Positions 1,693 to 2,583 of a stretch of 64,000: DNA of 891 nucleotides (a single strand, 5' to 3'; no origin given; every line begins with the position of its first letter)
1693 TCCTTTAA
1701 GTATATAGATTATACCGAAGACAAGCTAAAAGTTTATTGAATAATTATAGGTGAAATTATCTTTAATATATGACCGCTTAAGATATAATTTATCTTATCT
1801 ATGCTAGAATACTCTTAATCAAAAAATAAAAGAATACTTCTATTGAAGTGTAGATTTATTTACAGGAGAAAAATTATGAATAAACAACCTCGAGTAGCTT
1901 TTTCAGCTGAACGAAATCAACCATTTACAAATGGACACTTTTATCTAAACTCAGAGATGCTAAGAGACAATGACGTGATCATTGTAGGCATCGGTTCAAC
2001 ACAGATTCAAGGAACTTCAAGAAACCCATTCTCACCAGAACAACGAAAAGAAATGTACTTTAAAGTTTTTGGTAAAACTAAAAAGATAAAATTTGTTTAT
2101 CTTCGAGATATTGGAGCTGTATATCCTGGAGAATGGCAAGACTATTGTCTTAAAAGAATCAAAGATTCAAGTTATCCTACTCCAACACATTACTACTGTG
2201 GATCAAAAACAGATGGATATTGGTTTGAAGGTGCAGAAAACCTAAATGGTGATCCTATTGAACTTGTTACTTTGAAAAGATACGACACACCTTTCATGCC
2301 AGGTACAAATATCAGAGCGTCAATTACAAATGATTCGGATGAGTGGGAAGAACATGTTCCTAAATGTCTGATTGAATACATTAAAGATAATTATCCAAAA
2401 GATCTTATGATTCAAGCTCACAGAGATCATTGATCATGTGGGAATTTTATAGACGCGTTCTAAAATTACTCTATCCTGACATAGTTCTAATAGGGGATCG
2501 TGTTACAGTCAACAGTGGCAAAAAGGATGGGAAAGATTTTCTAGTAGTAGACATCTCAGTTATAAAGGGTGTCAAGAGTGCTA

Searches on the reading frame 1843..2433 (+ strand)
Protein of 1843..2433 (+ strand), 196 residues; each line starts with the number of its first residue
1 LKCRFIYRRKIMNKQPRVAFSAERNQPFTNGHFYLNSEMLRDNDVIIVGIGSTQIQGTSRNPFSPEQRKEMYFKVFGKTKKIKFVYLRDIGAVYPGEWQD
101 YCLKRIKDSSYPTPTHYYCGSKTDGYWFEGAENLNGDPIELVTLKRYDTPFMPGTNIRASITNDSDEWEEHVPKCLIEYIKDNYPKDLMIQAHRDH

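Call 61: search_protein_families(library=phrogs, alignment_id=A5, max_evalue=0.00001)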
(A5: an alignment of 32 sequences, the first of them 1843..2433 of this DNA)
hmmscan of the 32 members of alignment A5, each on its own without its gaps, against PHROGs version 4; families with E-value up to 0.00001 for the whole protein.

A. member 1, window:1843-2433:+ (196 aa): 2 families
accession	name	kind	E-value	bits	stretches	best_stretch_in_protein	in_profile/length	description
phrog_395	-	other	1.9e-07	32.2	1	11-77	6-72/373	cytidyltransferase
phrog_3041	-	other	1.3e-06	28.1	1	9-188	43-227/678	cytidyltransferase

B. families by the number of members that match (of 32 scanned): 12 families
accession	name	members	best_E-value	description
phrog_53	-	1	5.3e-34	head maturation protease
phrog_11189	-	1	1.4e-33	NAD synthetase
phrog_19305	-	1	2.2e-27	-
phrog_6660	-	1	7.9e-23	-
phrog_984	-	1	2.1e-19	-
phrog_17662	-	1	1e-17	-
phrog_33023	-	1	1.4e-17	-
phrog_36784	-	1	1.6e-14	NAD synthetase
phrog_420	-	1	7e-08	unknown function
phrog_164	-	1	8.3e-08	ParA-like partition protein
phrog_395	-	1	1.9e-07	cytidyltransferase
phrog_3041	-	1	1.3e-06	cytidyltransferase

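Call 62: search_protein_families(library=pfam, alignment_id=A5, max_evalue=0.00001)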
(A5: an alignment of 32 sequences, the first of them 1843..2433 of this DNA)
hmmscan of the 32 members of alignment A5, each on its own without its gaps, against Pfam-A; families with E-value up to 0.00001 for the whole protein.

A. member 1, window:1843-2433:+ (196 aa): 0 families

B. families by the number of members that match (of 32 scanned): 13 families
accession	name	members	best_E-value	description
PF01027.25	Bax1-I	1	7.1e-45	Inhibitor of apoptosis-promoting Bax1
PF01343.23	Peptidase_S49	1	7.7e-39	Peptidase family S49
PF02540.23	NAD_synthase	1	7.9e-33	NAD synthase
PF21001.2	YqiJ_N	1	4.1e-20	Inner membrane protein YqiJ, N-terminal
PF13398.12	Peptidase_M50B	1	8.8e-19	Peptidase M50B-like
PF01928.26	CYTH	1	7.8e-16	CYTH domain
PF07290.17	YqiJ_OB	1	4.6e-14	Inner membrane protein YqiJ, OB-fold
PF00857.26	Isochorismatase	1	2.4e-13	Isochorismatase domain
PF04055.27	Radical_SAM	1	1.6e-06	Radical SAM superfamily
PF25145.1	NfeD1b_N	1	1.8e-06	NfeD1b, N-terminal domain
PF01656.29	CbiA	1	4.9e-06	CobQ/CobB/MinD/ParA nucleotide binding domain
PF00574.28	CLP_protease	1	5.2e-06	Clp protease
PF19044.6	P-loop_TraG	1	8e-06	TraG P-loop domain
